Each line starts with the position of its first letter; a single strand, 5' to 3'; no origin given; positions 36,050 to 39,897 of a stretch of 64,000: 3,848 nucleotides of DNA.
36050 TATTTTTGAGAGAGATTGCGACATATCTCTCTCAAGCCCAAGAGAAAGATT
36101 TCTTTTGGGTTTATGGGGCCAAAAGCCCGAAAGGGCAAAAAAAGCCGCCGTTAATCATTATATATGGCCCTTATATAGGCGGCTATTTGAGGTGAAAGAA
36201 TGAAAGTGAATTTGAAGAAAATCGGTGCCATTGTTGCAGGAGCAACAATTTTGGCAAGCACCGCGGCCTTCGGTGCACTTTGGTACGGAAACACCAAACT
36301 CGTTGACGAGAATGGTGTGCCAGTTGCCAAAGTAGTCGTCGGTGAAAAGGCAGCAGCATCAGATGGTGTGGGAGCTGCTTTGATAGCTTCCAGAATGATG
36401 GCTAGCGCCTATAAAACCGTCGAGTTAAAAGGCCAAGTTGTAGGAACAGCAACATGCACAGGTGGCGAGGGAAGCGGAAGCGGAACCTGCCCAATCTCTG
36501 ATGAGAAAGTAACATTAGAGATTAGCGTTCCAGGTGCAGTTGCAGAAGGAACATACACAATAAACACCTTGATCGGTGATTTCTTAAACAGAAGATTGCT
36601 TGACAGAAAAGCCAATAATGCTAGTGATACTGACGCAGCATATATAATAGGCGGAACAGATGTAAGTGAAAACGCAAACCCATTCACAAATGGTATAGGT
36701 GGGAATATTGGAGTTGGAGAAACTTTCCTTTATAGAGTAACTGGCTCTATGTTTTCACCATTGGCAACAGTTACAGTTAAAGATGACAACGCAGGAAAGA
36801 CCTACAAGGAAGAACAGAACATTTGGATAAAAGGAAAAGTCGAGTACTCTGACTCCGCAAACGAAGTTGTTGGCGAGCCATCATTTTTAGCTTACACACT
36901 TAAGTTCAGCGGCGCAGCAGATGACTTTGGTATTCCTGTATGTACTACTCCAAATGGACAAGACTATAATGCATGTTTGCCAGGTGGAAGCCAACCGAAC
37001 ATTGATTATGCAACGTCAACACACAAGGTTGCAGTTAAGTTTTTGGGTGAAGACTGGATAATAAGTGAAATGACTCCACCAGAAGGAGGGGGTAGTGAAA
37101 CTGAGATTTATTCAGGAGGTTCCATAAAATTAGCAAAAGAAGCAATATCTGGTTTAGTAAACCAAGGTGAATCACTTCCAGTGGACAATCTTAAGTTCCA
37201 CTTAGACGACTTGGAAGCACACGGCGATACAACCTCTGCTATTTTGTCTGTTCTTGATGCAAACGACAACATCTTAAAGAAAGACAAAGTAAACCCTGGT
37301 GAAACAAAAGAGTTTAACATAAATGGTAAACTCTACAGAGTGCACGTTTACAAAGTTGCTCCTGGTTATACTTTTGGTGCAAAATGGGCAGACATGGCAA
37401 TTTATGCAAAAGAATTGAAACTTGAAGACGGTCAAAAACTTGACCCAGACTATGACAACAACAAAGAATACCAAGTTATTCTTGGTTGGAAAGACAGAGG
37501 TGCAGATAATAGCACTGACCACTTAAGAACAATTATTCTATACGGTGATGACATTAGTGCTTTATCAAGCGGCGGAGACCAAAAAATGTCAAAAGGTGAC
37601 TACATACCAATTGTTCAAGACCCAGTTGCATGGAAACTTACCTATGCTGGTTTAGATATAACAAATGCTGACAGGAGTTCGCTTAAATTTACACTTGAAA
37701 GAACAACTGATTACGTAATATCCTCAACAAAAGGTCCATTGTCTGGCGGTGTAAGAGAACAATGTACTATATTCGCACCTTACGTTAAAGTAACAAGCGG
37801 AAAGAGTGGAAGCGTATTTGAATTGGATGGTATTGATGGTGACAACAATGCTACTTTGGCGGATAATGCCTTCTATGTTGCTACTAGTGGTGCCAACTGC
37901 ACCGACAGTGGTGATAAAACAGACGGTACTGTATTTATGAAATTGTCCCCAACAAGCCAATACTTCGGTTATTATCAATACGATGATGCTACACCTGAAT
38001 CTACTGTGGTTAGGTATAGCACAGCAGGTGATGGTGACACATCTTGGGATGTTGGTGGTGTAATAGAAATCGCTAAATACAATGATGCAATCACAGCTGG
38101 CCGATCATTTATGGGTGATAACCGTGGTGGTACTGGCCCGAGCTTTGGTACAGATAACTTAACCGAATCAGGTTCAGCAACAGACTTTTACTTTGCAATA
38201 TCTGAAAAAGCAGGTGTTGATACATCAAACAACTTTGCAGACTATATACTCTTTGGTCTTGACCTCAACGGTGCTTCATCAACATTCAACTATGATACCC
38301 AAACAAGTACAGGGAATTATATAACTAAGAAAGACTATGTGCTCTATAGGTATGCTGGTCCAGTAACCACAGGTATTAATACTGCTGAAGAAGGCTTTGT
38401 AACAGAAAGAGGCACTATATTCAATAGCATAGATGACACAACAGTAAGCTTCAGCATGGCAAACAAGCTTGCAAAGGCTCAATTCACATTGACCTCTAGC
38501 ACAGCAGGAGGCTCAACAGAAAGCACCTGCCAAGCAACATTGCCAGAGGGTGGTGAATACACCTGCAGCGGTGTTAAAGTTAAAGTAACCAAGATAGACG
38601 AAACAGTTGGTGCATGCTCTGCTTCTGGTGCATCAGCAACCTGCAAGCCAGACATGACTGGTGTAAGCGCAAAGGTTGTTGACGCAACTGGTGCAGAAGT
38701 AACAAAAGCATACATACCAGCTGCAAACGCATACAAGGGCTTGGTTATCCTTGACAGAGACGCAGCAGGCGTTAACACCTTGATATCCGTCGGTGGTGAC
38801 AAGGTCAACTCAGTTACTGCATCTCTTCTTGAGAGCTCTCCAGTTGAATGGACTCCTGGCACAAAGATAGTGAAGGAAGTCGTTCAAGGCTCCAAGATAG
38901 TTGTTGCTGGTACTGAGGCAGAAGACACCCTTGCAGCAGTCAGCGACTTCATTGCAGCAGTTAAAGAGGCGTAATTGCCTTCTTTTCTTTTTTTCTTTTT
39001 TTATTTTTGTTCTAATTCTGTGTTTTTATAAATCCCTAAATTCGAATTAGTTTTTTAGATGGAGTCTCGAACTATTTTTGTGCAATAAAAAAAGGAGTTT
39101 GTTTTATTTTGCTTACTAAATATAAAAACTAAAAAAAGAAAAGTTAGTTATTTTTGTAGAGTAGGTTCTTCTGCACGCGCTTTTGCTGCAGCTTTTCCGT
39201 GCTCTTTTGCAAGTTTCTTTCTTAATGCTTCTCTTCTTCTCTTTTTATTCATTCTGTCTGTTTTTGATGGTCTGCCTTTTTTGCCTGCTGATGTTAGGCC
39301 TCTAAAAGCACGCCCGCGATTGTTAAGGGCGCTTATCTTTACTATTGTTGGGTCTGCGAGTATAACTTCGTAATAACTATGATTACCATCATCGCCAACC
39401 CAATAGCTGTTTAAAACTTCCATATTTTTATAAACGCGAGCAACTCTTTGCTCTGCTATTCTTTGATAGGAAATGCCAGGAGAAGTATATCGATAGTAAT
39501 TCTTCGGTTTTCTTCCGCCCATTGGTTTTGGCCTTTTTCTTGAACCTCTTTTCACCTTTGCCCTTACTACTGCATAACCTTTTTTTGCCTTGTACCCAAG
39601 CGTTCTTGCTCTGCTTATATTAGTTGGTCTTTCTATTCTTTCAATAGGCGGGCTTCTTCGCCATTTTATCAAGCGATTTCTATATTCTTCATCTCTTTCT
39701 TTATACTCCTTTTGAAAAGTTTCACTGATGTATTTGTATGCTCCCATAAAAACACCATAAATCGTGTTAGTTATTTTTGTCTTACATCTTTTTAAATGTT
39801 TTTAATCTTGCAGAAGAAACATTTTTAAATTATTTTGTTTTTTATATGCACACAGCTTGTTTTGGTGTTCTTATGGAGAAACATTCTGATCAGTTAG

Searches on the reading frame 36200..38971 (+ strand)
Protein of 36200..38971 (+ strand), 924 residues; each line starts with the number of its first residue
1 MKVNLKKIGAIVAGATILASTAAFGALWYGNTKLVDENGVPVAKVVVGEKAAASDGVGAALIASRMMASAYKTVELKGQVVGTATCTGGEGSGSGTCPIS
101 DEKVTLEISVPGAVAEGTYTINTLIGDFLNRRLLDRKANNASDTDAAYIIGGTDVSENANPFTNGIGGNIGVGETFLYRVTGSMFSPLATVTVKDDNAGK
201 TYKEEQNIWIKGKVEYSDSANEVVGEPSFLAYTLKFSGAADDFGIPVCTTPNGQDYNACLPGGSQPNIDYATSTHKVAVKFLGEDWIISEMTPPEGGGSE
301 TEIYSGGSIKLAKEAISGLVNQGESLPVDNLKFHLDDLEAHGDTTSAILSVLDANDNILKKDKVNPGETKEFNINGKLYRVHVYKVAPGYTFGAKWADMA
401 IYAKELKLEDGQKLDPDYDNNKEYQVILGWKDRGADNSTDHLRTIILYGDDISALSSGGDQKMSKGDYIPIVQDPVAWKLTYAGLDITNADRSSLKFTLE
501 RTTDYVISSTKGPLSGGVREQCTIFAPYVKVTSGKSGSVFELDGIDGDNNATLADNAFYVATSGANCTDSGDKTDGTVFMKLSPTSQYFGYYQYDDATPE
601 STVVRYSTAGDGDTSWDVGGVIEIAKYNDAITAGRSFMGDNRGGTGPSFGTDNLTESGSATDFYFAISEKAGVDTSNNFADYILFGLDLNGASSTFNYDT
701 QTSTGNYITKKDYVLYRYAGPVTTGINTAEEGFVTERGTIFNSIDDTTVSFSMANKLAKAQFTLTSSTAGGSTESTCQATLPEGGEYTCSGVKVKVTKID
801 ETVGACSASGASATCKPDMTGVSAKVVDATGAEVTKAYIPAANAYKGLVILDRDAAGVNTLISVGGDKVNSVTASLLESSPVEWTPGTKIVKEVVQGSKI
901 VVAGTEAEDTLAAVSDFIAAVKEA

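Call 10: search_protein_families(library=pfam, proteins=[window:36200-38971:+], max_evalue=0.00001)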
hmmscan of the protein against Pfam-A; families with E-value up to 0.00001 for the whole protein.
window:36200-38971:+ (924 aa): 1 family
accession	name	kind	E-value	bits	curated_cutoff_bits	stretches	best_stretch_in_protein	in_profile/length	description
PF05124.17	S_layer_C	-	4.6e-10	39.9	23.9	1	37-919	11-175/177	S-layer like family, outer domain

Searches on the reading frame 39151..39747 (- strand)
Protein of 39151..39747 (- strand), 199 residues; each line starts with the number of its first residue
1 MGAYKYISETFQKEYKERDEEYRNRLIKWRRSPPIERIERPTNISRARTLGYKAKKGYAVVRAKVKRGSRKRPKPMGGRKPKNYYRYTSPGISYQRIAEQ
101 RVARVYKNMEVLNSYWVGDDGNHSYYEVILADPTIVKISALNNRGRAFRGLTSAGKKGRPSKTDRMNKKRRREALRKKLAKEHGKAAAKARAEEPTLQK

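Call 85: search_protein_families(library=pfam, proteins=[window:39151-39747:-], max_evalue=0.05)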
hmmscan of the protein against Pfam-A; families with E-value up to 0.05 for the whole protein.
window:39151-39747:- (199 aa): 1 family
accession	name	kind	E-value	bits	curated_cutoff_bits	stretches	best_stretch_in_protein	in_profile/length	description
PF00827.22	Ribosomal_L15e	-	9.4e-50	169.4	27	1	2-171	1-185/191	Ribosomal L15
